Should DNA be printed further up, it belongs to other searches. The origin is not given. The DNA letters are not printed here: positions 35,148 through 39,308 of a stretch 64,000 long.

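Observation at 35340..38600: Four different peptidoglycan-hydrolase domains in series, each followed by the same SGSG(R/K) junction: a possible self-processing polyprotein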

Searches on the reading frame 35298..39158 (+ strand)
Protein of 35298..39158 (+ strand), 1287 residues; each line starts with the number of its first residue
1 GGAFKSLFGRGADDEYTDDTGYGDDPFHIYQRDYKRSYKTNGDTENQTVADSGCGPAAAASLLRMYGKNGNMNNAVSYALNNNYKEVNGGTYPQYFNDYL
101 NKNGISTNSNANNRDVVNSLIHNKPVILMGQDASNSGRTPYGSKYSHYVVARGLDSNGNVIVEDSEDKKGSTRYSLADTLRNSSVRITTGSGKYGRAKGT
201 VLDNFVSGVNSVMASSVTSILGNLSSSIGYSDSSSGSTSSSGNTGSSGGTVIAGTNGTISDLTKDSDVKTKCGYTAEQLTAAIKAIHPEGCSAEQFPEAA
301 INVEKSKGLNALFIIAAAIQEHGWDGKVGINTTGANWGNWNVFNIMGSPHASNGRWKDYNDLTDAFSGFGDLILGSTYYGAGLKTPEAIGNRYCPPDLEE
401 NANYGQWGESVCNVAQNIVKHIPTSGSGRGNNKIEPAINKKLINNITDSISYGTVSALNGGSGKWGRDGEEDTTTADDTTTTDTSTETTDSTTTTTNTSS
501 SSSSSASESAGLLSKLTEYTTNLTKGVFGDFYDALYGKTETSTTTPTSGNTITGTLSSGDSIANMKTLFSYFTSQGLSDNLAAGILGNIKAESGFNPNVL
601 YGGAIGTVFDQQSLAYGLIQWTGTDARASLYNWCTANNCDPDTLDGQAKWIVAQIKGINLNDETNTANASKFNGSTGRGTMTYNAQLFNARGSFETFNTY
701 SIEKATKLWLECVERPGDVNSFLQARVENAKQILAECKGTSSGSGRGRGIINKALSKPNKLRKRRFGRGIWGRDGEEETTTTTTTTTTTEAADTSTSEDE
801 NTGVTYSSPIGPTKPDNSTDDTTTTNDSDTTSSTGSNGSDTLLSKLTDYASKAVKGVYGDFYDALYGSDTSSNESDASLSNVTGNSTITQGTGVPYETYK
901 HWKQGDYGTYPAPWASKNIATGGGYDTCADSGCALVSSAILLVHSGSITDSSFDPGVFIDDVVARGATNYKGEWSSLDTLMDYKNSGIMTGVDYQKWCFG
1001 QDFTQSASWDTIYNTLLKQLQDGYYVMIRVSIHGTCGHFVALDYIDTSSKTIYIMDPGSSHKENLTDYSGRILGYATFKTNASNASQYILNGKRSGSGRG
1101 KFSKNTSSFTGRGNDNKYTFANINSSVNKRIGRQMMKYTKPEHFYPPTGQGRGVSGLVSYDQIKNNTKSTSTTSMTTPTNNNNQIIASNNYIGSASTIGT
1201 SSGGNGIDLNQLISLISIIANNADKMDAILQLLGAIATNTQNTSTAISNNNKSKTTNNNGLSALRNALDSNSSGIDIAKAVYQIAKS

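Call 10: search_solved_structures(query=window:35298-39158:+, max_evalue=1, show_alignments=3)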
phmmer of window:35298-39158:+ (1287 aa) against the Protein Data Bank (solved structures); distinct sequences matched with E-value up to 1: 2.
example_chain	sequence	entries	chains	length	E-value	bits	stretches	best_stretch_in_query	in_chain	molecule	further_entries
3csr_A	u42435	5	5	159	2.7e-05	26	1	560-662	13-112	Morphogenesis protein 1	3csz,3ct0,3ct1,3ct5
3csq_A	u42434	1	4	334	0.00013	23.7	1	560-657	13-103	Morphogenesis protein 1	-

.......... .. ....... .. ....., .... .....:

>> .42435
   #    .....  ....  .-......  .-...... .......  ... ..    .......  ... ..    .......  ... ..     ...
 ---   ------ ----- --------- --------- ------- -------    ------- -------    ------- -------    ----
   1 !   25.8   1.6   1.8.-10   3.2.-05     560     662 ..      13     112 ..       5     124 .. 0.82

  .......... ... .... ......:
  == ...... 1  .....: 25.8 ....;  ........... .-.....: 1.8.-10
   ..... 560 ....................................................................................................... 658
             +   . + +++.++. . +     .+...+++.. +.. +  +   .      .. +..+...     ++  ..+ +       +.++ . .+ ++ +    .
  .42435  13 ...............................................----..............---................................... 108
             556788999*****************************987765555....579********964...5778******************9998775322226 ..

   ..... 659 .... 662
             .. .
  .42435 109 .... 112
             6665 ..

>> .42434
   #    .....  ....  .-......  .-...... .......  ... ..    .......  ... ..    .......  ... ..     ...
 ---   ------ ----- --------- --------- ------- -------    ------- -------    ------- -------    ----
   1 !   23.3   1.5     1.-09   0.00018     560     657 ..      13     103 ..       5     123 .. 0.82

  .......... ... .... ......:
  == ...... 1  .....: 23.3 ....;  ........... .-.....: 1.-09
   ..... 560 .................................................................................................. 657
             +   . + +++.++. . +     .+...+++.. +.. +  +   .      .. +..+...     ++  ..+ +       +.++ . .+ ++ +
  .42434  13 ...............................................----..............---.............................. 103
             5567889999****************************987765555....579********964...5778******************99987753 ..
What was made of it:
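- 36987..37517 (+): Domain 3: phage tail lysozyme of the phi29 gp13 N-terminal type. PDB 3csr, E 3e-5 (call 10).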

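Call 12: search_dna_similar(query=window:35298-39158:+, collection=phages, mode=protein, max_rows=30)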
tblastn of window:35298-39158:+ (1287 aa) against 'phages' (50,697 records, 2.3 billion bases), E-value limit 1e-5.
Records with a match: 299; places in all: 299; records where one place covers at least 80% of the query: 0.
Best place of each record, by identity: <60% 299.
By first word of the organism name: Synechococcus 241; Cyanophage 50; Staphylococcus 4; Prochlorococcus 4.
By host as written in the record: - 117; Synechococcus 95; Synechococcus sp. 21; Synechococcus sp. WH7803 19; Synechococcus sp. WH8102 10; Synechococcus sp. WH 7803 7; Parasynechococcus marenigrum WH 8102 5; Synechococcus sp. WH8101 4; and 12 more.
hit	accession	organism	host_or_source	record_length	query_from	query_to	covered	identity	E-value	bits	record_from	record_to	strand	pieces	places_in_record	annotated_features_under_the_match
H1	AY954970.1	Staphylococcus phage Twort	-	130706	566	730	13%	26.5%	3e-6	58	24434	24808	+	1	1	ORF002 | ORF087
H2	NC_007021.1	Staphylococcus phage Twort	Staphylococcus aureus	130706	566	730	13%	26.5%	3e-6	58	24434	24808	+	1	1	tail associated lysin | ORF087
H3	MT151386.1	Staphylococcus phage Twort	Staphylococcus hyicus DSM-17421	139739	566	730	13%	26.5%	3e-6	58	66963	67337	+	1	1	tape measure protein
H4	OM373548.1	Staphylococcus phage vB_SpsM-DH2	Staphylococcus pseudintermedius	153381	566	730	13%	26.5%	4e-6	58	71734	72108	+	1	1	record has no annotation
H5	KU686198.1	Synechococcus phage S-CAM3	Synechococcus sp.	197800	580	708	10%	32.8%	2e-7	62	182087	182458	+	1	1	hypothetical protein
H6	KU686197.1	Synechococcus phage S-CAM3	Synechococcus sp.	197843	580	708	10%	32.8%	2e-7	62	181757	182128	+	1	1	hypothetical protein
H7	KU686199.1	Synechococcus phage S-CAM3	Synechococcus sp.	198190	580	708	10%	32.8%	2e-7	62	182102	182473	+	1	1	hypothetical protein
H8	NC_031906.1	Synechococcus phage S-CAM3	Synechococcus sp.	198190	580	708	10%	32.8%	2e-7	62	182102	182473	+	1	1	hypothetical protein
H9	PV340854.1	Synechococcus phage Sf-FP1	Synechococcus sp. WH8102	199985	560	706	11%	28.7%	2e-6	59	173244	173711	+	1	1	tail lysozyme domain-containing protein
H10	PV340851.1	Synechococcus phage Sf-CH3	Synechococcus sp. WH8102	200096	560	706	11%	28.7%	2e-6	59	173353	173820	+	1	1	tail lysozyme domain-containing protein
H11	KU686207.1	Synechococcus phage S-CAM22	Synechococcus sp.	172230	580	682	8%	38.1%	2e-7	62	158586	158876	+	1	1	hypothetical protein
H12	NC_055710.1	Synechococcus phage S-CAM22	Synechococcus sp.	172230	580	682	8%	38.1%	2e-7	62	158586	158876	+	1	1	hypothetical protein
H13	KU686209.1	Synechococcus phage S-CAM22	Synechococcus sp.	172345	580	682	8%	38.1%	2e-7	62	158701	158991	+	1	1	hypothetical protein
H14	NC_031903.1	Synechococcus phage S-CAM22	Synechococcus sp.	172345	580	682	8%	38.1%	2e-7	62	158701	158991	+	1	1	hypothetical protein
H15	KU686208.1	Synechococcus phage S-CAM22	Synechococcus sp.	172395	580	682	8%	38.1%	2e-7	62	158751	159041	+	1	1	hypothetical protein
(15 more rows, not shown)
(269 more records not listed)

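Call 16: find_homologous_proteins(query=window:35298-39158:+, max_evalue=0.00001)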
Query window:35298-39158:+ (1287 aa): 21 proteins with E <= 0.00001 among 8000 candidates.
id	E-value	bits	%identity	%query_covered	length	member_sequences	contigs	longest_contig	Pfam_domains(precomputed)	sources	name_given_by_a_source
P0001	0.0e+0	2304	97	82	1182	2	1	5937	PF13529.14,PF18013.7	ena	-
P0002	0.0e+0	2052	86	85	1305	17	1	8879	PF13529.14,PF18013.7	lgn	-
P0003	0.0e+0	1785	86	67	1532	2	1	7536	PF13529.14,PF18013.7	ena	-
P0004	0.0e+0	1735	84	69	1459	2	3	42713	PF13529.14,PF18013.7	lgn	-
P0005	7.0e-260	884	60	26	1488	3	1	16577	PF18013.7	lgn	-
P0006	6.7e-186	639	61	20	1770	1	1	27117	PF13529.14,PF13472.13,PF18013.7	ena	-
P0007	7.8e-158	546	69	17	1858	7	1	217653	PF13529.14,PF13472.13,PF18013.7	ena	-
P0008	1.3e-156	542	68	17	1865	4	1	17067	PF13529.14,PF13472.13,PF18013.7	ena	-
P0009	1.3e-154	536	56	20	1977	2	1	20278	PF18013.7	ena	-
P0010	7.4e-117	411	67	19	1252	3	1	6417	PF13529.14,PF18013.7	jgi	jgi:hypothetical protein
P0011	4.7e-106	375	42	30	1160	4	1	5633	PF18013.7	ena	-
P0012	1.1e-89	320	33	28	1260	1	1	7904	PF13529.14,PF18013.7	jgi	jgi:hypothetical protein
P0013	1.9e-64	237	64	7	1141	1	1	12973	PF18013.7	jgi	jgi:hypothetical protein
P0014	1.3e-63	234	60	12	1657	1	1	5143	PF01551.30,PF01510.31,PF18013.7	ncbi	ncbi:MAG: phage tail tip lysozyme, partial [Succinivibrionaceae bacterium]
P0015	3.0e-63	233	65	14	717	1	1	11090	PF01832.26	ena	-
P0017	1.9e-32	131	41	13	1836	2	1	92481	PF01551.30,PF13529.14,PF01832.26,PF18013.7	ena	-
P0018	3.1e-28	117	38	15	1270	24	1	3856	PF13529.14,PF18013.7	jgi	jgi:hypothetical protein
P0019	2.3e-27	114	38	12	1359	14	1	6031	PF00877.26,PF13529.14,PF03412.22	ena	-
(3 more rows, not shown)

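Call 24: find_encoding_contigs(protein=P0007, flank=10000, max_places=2)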
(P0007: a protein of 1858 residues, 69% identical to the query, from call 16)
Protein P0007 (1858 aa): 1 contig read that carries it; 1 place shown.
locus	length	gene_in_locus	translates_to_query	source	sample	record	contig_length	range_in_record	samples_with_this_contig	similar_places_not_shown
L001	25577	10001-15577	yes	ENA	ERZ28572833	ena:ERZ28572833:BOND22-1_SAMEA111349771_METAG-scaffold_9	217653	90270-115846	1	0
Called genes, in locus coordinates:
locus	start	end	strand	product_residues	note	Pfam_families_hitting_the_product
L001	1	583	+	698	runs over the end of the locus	PF00136:DNA_pol_B, PF20286:divDNApol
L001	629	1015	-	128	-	-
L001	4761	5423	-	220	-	-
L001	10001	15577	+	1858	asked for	PF13529:Peptidase_C39_2, PF13472:Lipase_GDSL_2 (weak), PF18013:Phage_lysozyme2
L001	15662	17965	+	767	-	-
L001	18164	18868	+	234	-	PF05866:RusA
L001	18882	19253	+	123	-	-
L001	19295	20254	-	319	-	-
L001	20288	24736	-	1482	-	-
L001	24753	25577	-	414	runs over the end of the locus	PF23971:Phage_TTP_15 (weak)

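Call 25: find_encoding_contigs(protein=P0017, flank=10000, max_places=2)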
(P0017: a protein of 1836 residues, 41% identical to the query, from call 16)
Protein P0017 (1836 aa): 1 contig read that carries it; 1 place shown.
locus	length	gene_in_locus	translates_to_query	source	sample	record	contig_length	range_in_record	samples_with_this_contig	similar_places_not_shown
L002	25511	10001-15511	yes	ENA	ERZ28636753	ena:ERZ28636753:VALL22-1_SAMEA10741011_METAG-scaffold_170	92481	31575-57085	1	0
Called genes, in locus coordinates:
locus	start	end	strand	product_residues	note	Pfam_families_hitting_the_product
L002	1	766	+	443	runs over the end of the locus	-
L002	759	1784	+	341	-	-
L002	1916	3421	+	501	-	PF02511:Thy1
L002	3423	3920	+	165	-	-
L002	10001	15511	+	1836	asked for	PF13529:Peptidase_C39_2, PF01832:Glucosaminidase, PF18013:Phage_lysozyme2, PF01551:Peptidase_M23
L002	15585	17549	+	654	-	-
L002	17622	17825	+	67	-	-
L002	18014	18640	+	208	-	PF05866:RusA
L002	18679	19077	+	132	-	-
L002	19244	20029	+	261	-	-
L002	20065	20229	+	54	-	-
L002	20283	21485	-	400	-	-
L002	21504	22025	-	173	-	-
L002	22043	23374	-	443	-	-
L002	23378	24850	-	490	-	-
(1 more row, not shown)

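Call 39: search_protein_families(library=pfam, proteins=[P0005, P0007, P0014, P0017, P0018, P0019], max_evalue=0.01)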
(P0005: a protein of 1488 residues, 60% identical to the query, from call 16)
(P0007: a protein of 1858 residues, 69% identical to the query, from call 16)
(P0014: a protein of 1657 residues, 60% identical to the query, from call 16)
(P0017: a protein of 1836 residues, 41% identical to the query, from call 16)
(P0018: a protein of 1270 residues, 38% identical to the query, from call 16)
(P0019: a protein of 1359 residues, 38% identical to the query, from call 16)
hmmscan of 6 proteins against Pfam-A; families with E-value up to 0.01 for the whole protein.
P0005 (1488 aa): 3 families
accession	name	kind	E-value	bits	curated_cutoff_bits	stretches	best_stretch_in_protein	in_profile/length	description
PF18013.6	Phage_lysozyme2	-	2.8e-22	79.8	28.2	1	753-925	1-138/140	Phage tail lysozyme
PF13472.12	Lipase_GDSL_2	-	4.5e-05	24.5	32.9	1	351-497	3-154/178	GDSL-like Lipase/Acylhydrolase family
PF01832.25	Glucosaminidase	-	0.0012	19.9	30.2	1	163-246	2-87/123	Mannosyl-glycoprotein endo-beta-N-acetylglucosaminidase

P0007 (1858 aa): 3 families
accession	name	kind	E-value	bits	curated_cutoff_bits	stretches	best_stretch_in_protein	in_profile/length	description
PF13529.12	Peptidase_C39_2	-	3.4e-14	54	24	1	627-742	12-142/143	Peptidase_C39 like family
PF18013.6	Phage_lysozyme2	-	7.4e-10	39.6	28.2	1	1168-1313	5-121/140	Phage tail lysozyme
PF13472.12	Lipase_GDSL_2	-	1.7e-06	29.1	32.9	1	849-1005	3-172/178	GDSL-like Lipase/Acylhydrolase family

P0014 (1657 aa): 4 families
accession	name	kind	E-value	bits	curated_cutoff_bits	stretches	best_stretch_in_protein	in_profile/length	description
PF18013.6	Phage_lysozyme2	-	6.6e-38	130.5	28.2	2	216-364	2-140/140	Phage tail lysozyme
PF01551.29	Peptidase_M23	-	1.9e-21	76.5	28.7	1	1532-1637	3-95/96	Peptidase family M23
PF01510.30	Amidase_2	-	1.5e-17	64.6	26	1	855-980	5-129/131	N-acetylmuramoyl-L-alanine amidase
PF13529.12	Peptidase_C39_2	-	2.1e-07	32.1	24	1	21-103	58-142/143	Peptidase_C39 like family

P0017 (1836 aa): 4 families
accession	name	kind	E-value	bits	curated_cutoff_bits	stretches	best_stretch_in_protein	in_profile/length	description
PF18013.6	Phage_lysozyme2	-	1.4e-31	109.9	28.2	1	1109-1239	2-138/140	Phage tail lysozyme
PF01551.29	Peptidase_M23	-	5.5e-25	87.8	28.7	1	1452-1544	2-90/96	Peptidase family M23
PF13529.12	Peptidase_C39_2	-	5.7e-13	50.1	24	1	697-835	6-142/143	Peptidase_C39 like family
PF01832.25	Glucosaminidase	-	7.3e-09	36.8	30.2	1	908-1025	5-118/123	Mannosyl-glycoprotein endo-beta-N-acetylglucosaminidase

P0018 (1270 aa): 2 families
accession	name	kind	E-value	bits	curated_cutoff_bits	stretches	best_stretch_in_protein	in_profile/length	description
PF18013.6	Phage_lysozyme2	-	3.4e-29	102.2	28.2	1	703-839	6-138/140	Phage tail lysozyme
PF13529.12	Peptidase_C39_2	-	6.1e-09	37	24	1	494-615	11-142/143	Peptidase_C39 like family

P0019 (1359 aa): 5 families
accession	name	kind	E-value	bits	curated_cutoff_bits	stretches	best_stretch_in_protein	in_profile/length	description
PF13529.12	Peptidase_C39_2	-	3.2e-14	54.2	24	2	660-781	11-142/143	Peptidase_C39 like family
PF00877.26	NLPC_P60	-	7.1e-08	32.8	23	1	482-564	13-84/105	NlpC/P60 family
PF03412.21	Peptidase_C39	-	1.2e-06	28.8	22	0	668-793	11-116/133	Peptidase C39 family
PF13472.12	Lipase_GDSL_2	-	0.00022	22.2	32.9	1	868-970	48-168/178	GDSL-like Lipase/Acylhydrolase family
PF12385.14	Peptidase_C70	-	0.0079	16.6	19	0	760-786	102-128/141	Papain-like cysteine protease AvrRpt2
